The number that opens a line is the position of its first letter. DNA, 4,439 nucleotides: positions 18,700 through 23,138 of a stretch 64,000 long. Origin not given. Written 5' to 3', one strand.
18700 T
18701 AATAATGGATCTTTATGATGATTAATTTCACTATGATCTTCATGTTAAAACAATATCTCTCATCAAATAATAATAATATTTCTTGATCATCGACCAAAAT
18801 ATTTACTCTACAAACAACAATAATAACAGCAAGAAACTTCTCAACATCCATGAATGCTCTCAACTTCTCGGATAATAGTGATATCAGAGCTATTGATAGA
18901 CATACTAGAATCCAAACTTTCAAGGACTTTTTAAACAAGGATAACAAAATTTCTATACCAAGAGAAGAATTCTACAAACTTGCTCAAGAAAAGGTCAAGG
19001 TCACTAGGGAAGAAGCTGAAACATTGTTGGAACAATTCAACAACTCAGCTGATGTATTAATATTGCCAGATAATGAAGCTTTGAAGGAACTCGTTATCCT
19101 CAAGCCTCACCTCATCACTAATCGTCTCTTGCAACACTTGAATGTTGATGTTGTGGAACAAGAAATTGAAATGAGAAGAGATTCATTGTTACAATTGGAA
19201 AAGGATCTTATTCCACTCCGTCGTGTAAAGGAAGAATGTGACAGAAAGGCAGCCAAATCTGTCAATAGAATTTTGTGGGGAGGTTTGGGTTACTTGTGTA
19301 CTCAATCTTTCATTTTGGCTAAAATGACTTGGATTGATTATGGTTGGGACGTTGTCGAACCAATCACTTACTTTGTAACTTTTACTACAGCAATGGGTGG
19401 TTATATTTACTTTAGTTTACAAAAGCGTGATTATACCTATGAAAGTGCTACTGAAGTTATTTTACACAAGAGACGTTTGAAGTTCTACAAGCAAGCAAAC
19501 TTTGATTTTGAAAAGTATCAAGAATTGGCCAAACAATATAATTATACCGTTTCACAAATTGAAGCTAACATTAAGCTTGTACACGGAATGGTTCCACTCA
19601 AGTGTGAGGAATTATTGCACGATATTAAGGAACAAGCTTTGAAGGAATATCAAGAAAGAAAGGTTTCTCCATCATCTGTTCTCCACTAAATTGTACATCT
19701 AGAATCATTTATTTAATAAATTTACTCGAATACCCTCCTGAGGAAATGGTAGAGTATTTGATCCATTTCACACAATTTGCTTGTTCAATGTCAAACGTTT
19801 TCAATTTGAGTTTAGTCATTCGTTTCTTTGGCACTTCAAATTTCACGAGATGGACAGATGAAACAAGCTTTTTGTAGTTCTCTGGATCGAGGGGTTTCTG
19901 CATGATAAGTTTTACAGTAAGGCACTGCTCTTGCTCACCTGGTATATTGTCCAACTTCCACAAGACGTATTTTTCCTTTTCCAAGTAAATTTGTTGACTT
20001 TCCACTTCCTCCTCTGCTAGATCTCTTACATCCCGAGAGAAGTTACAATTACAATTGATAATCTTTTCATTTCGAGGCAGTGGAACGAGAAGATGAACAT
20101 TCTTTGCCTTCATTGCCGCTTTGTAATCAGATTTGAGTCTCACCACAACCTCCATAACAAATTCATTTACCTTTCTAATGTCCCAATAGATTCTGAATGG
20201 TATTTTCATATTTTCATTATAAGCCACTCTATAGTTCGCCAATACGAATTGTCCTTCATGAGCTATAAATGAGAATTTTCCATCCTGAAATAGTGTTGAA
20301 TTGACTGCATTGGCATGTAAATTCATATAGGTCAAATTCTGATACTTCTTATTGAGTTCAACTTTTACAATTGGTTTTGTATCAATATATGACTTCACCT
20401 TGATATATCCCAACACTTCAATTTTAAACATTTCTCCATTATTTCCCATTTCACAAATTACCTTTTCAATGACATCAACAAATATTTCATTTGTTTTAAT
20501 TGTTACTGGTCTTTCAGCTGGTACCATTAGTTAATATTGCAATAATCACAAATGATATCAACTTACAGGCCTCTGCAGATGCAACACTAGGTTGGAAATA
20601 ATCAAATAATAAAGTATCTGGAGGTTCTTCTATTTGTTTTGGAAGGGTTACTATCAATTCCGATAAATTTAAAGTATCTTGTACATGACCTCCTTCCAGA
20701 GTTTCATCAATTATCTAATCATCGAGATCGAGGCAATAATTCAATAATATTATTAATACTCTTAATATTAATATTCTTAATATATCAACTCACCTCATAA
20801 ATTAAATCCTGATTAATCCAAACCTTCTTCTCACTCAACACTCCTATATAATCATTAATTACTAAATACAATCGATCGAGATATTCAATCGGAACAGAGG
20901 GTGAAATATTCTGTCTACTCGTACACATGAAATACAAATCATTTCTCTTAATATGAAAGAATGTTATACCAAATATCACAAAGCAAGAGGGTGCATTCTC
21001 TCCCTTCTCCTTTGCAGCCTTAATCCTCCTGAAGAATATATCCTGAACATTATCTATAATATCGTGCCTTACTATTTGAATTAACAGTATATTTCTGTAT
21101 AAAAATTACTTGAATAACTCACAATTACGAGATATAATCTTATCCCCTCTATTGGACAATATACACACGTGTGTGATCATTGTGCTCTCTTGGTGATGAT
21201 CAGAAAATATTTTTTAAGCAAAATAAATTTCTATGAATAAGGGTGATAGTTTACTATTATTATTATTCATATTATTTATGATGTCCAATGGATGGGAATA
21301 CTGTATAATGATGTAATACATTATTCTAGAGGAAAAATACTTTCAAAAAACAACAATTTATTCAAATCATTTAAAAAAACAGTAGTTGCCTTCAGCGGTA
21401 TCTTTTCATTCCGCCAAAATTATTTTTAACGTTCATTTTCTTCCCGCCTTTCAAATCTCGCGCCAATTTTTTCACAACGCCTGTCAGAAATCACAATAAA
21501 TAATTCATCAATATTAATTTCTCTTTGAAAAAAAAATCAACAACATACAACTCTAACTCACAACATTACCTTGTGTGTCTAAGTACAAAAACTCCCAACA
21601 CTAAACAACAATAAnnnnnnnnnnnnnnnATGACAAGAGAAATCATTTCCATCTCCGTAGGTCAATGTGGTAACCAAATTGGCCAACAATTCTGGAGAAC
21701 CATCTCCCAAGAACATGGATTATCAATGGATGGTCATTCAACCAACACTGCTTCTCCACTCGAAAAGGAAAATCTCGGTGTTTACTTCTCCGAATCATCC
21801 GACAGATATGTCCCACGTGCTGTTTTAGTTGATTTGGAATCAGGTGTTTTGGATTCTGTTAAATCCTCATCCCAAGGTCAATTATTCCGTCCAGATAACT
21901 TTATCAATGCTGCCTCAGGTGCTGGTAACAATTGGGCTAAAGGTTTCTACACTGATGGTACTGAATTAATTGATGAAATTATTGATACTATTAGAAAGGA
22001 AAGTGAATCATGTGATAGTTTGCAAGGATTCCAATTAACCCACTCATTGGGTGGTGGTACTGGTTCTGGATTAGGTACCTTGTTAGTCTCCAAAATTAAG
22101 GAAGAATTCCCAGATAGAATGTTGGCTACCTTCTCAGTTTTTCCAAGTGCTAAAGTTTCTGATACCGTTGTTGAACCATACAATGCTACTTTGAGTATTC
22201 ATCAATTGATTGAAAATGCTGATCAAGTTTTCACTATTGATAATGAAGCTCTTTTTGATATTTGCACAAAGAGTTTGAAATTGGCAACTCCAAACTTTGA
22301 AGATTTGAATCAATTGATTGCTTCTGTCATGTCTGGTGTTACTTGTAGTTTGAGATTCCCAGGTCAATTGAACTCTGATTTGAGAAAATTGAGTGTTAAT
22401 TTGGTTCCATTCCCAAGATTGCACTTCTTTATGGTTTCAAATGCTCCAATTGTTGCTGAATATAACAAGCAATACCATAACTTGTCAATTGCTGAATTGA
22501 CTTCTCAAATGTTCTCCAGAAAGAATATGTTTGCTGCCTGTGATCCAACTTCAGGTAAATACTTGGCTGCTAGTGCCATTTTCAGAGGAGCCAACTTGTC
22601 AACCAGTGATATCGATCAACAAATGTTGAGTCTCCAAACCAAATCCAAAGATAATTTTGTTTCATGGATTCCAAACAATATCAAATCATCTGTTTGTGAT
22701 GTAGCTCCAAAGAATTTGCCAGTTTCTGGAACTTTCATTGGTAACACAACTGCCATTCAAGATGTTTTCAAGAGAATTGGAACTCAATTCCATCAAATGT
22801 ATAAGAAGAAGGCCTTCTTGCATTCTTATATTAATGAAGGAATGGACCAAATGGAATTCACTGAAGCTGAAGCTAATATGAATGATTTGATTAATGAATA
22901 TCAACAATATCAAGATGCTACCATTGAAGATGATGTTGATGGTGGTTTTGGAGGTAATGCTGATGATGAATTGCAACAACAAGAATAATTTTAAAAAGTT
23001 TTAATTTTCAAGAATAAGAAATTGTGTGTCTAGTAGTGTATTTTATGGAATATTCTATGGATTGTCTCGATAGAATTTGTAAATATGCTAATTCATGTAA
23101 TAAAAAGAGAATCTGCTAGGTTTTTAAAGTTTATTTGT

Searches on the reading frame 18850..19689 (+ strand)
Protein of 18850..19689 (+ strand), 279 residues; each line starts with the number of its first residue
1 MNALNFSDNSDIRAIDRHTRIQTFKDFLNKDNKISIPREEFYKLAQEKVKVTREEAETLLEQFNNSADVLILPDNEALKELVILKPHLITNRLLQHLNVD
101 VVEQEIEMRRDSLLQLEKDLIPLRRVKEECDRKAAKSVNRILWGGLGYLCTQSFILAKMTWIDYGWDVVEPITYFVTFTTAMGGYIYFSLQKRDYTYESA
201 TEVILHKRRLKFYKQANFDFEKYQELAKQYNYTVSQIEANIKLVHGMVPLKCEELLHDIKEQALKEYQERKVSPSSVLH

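Call 91: search_protein_families(library=pfam, proteins=[window:18850-19689:+], max_evalue=0.001)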
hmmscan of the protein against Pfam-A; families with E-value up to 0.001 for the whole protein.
window:18850-19689:+ (279 aa): 2 families
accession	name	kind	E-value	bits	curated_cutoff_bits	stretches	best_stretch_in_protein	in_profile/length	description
PF04678.18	MCU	-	4.9e-49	167.3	30.8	1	54-226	2-177/177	Mitochondrial calcium uniporter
PF16095.11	COR-A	-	1.2e-05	25.6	35.3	1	27-104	10-89/143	C-terminal of Roc, COR-A domain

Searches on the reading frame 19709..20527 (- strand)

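Call 91: search_protein_families(library=pfam, proteins=[window:19709-20527:-], max_evalue=0.001)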
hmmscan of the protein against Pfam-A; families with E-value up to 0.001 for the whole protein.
window:19709-20527:- (272 aa): 1 family
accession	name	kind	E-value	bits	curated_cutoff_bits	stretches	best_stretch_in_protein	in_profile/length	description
PF00928.26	Adap_comp_sub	-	2.2e-35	122.7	31.6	1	8-267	8-256/259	Adaptor complexes medium subunit family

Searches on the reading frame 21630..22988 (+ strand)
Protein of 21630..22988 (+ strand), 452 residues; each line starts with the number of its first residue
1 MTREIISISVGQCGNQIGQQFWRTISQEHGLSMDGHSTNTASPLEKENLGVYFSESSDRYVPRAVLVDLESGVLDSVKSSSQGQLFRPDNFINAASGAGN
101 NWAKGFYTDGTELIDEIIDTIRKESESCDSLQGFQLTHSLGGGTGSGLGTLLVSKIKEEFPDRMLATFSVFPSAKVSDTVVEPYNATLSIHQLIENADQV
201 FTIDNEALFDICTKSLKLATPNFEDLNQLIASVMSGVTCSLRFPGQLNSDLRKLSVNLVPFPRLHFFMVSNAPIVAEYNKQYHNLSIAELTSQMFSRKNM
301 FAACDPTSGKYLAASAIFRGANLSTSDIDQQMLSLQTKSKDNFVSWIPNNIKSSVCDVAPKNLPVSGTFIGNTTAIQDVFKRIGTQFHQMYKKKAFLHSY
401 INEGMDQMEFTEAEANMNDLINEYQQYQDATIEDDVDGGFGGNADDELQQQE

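Call 24: search_protein_families(library=pfam, proteins=[window:21630-22988:+], max_evalue=0.001)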
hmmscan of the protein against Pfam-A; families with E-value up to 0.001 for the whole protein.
window:21630-22988:+ (452 aa): 3 families
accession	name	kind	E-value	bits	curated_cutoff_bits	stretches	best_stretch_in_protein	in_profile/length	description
PF00091.31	Tubulin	-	1e-63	215.5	33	1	4-212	1-189/190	Tubulin/FtsZ family, GTPase domain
PF03953.22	Tubulin_C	-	1.6e-34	119.2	26.6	1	262-383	1-124/126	Tubulin C-terminal domain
PF10644.15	Misat_Tub_SegII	-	1.5e-05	25.8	26.5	1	3-76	1-72/115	Misato Segment II tubulin-like domain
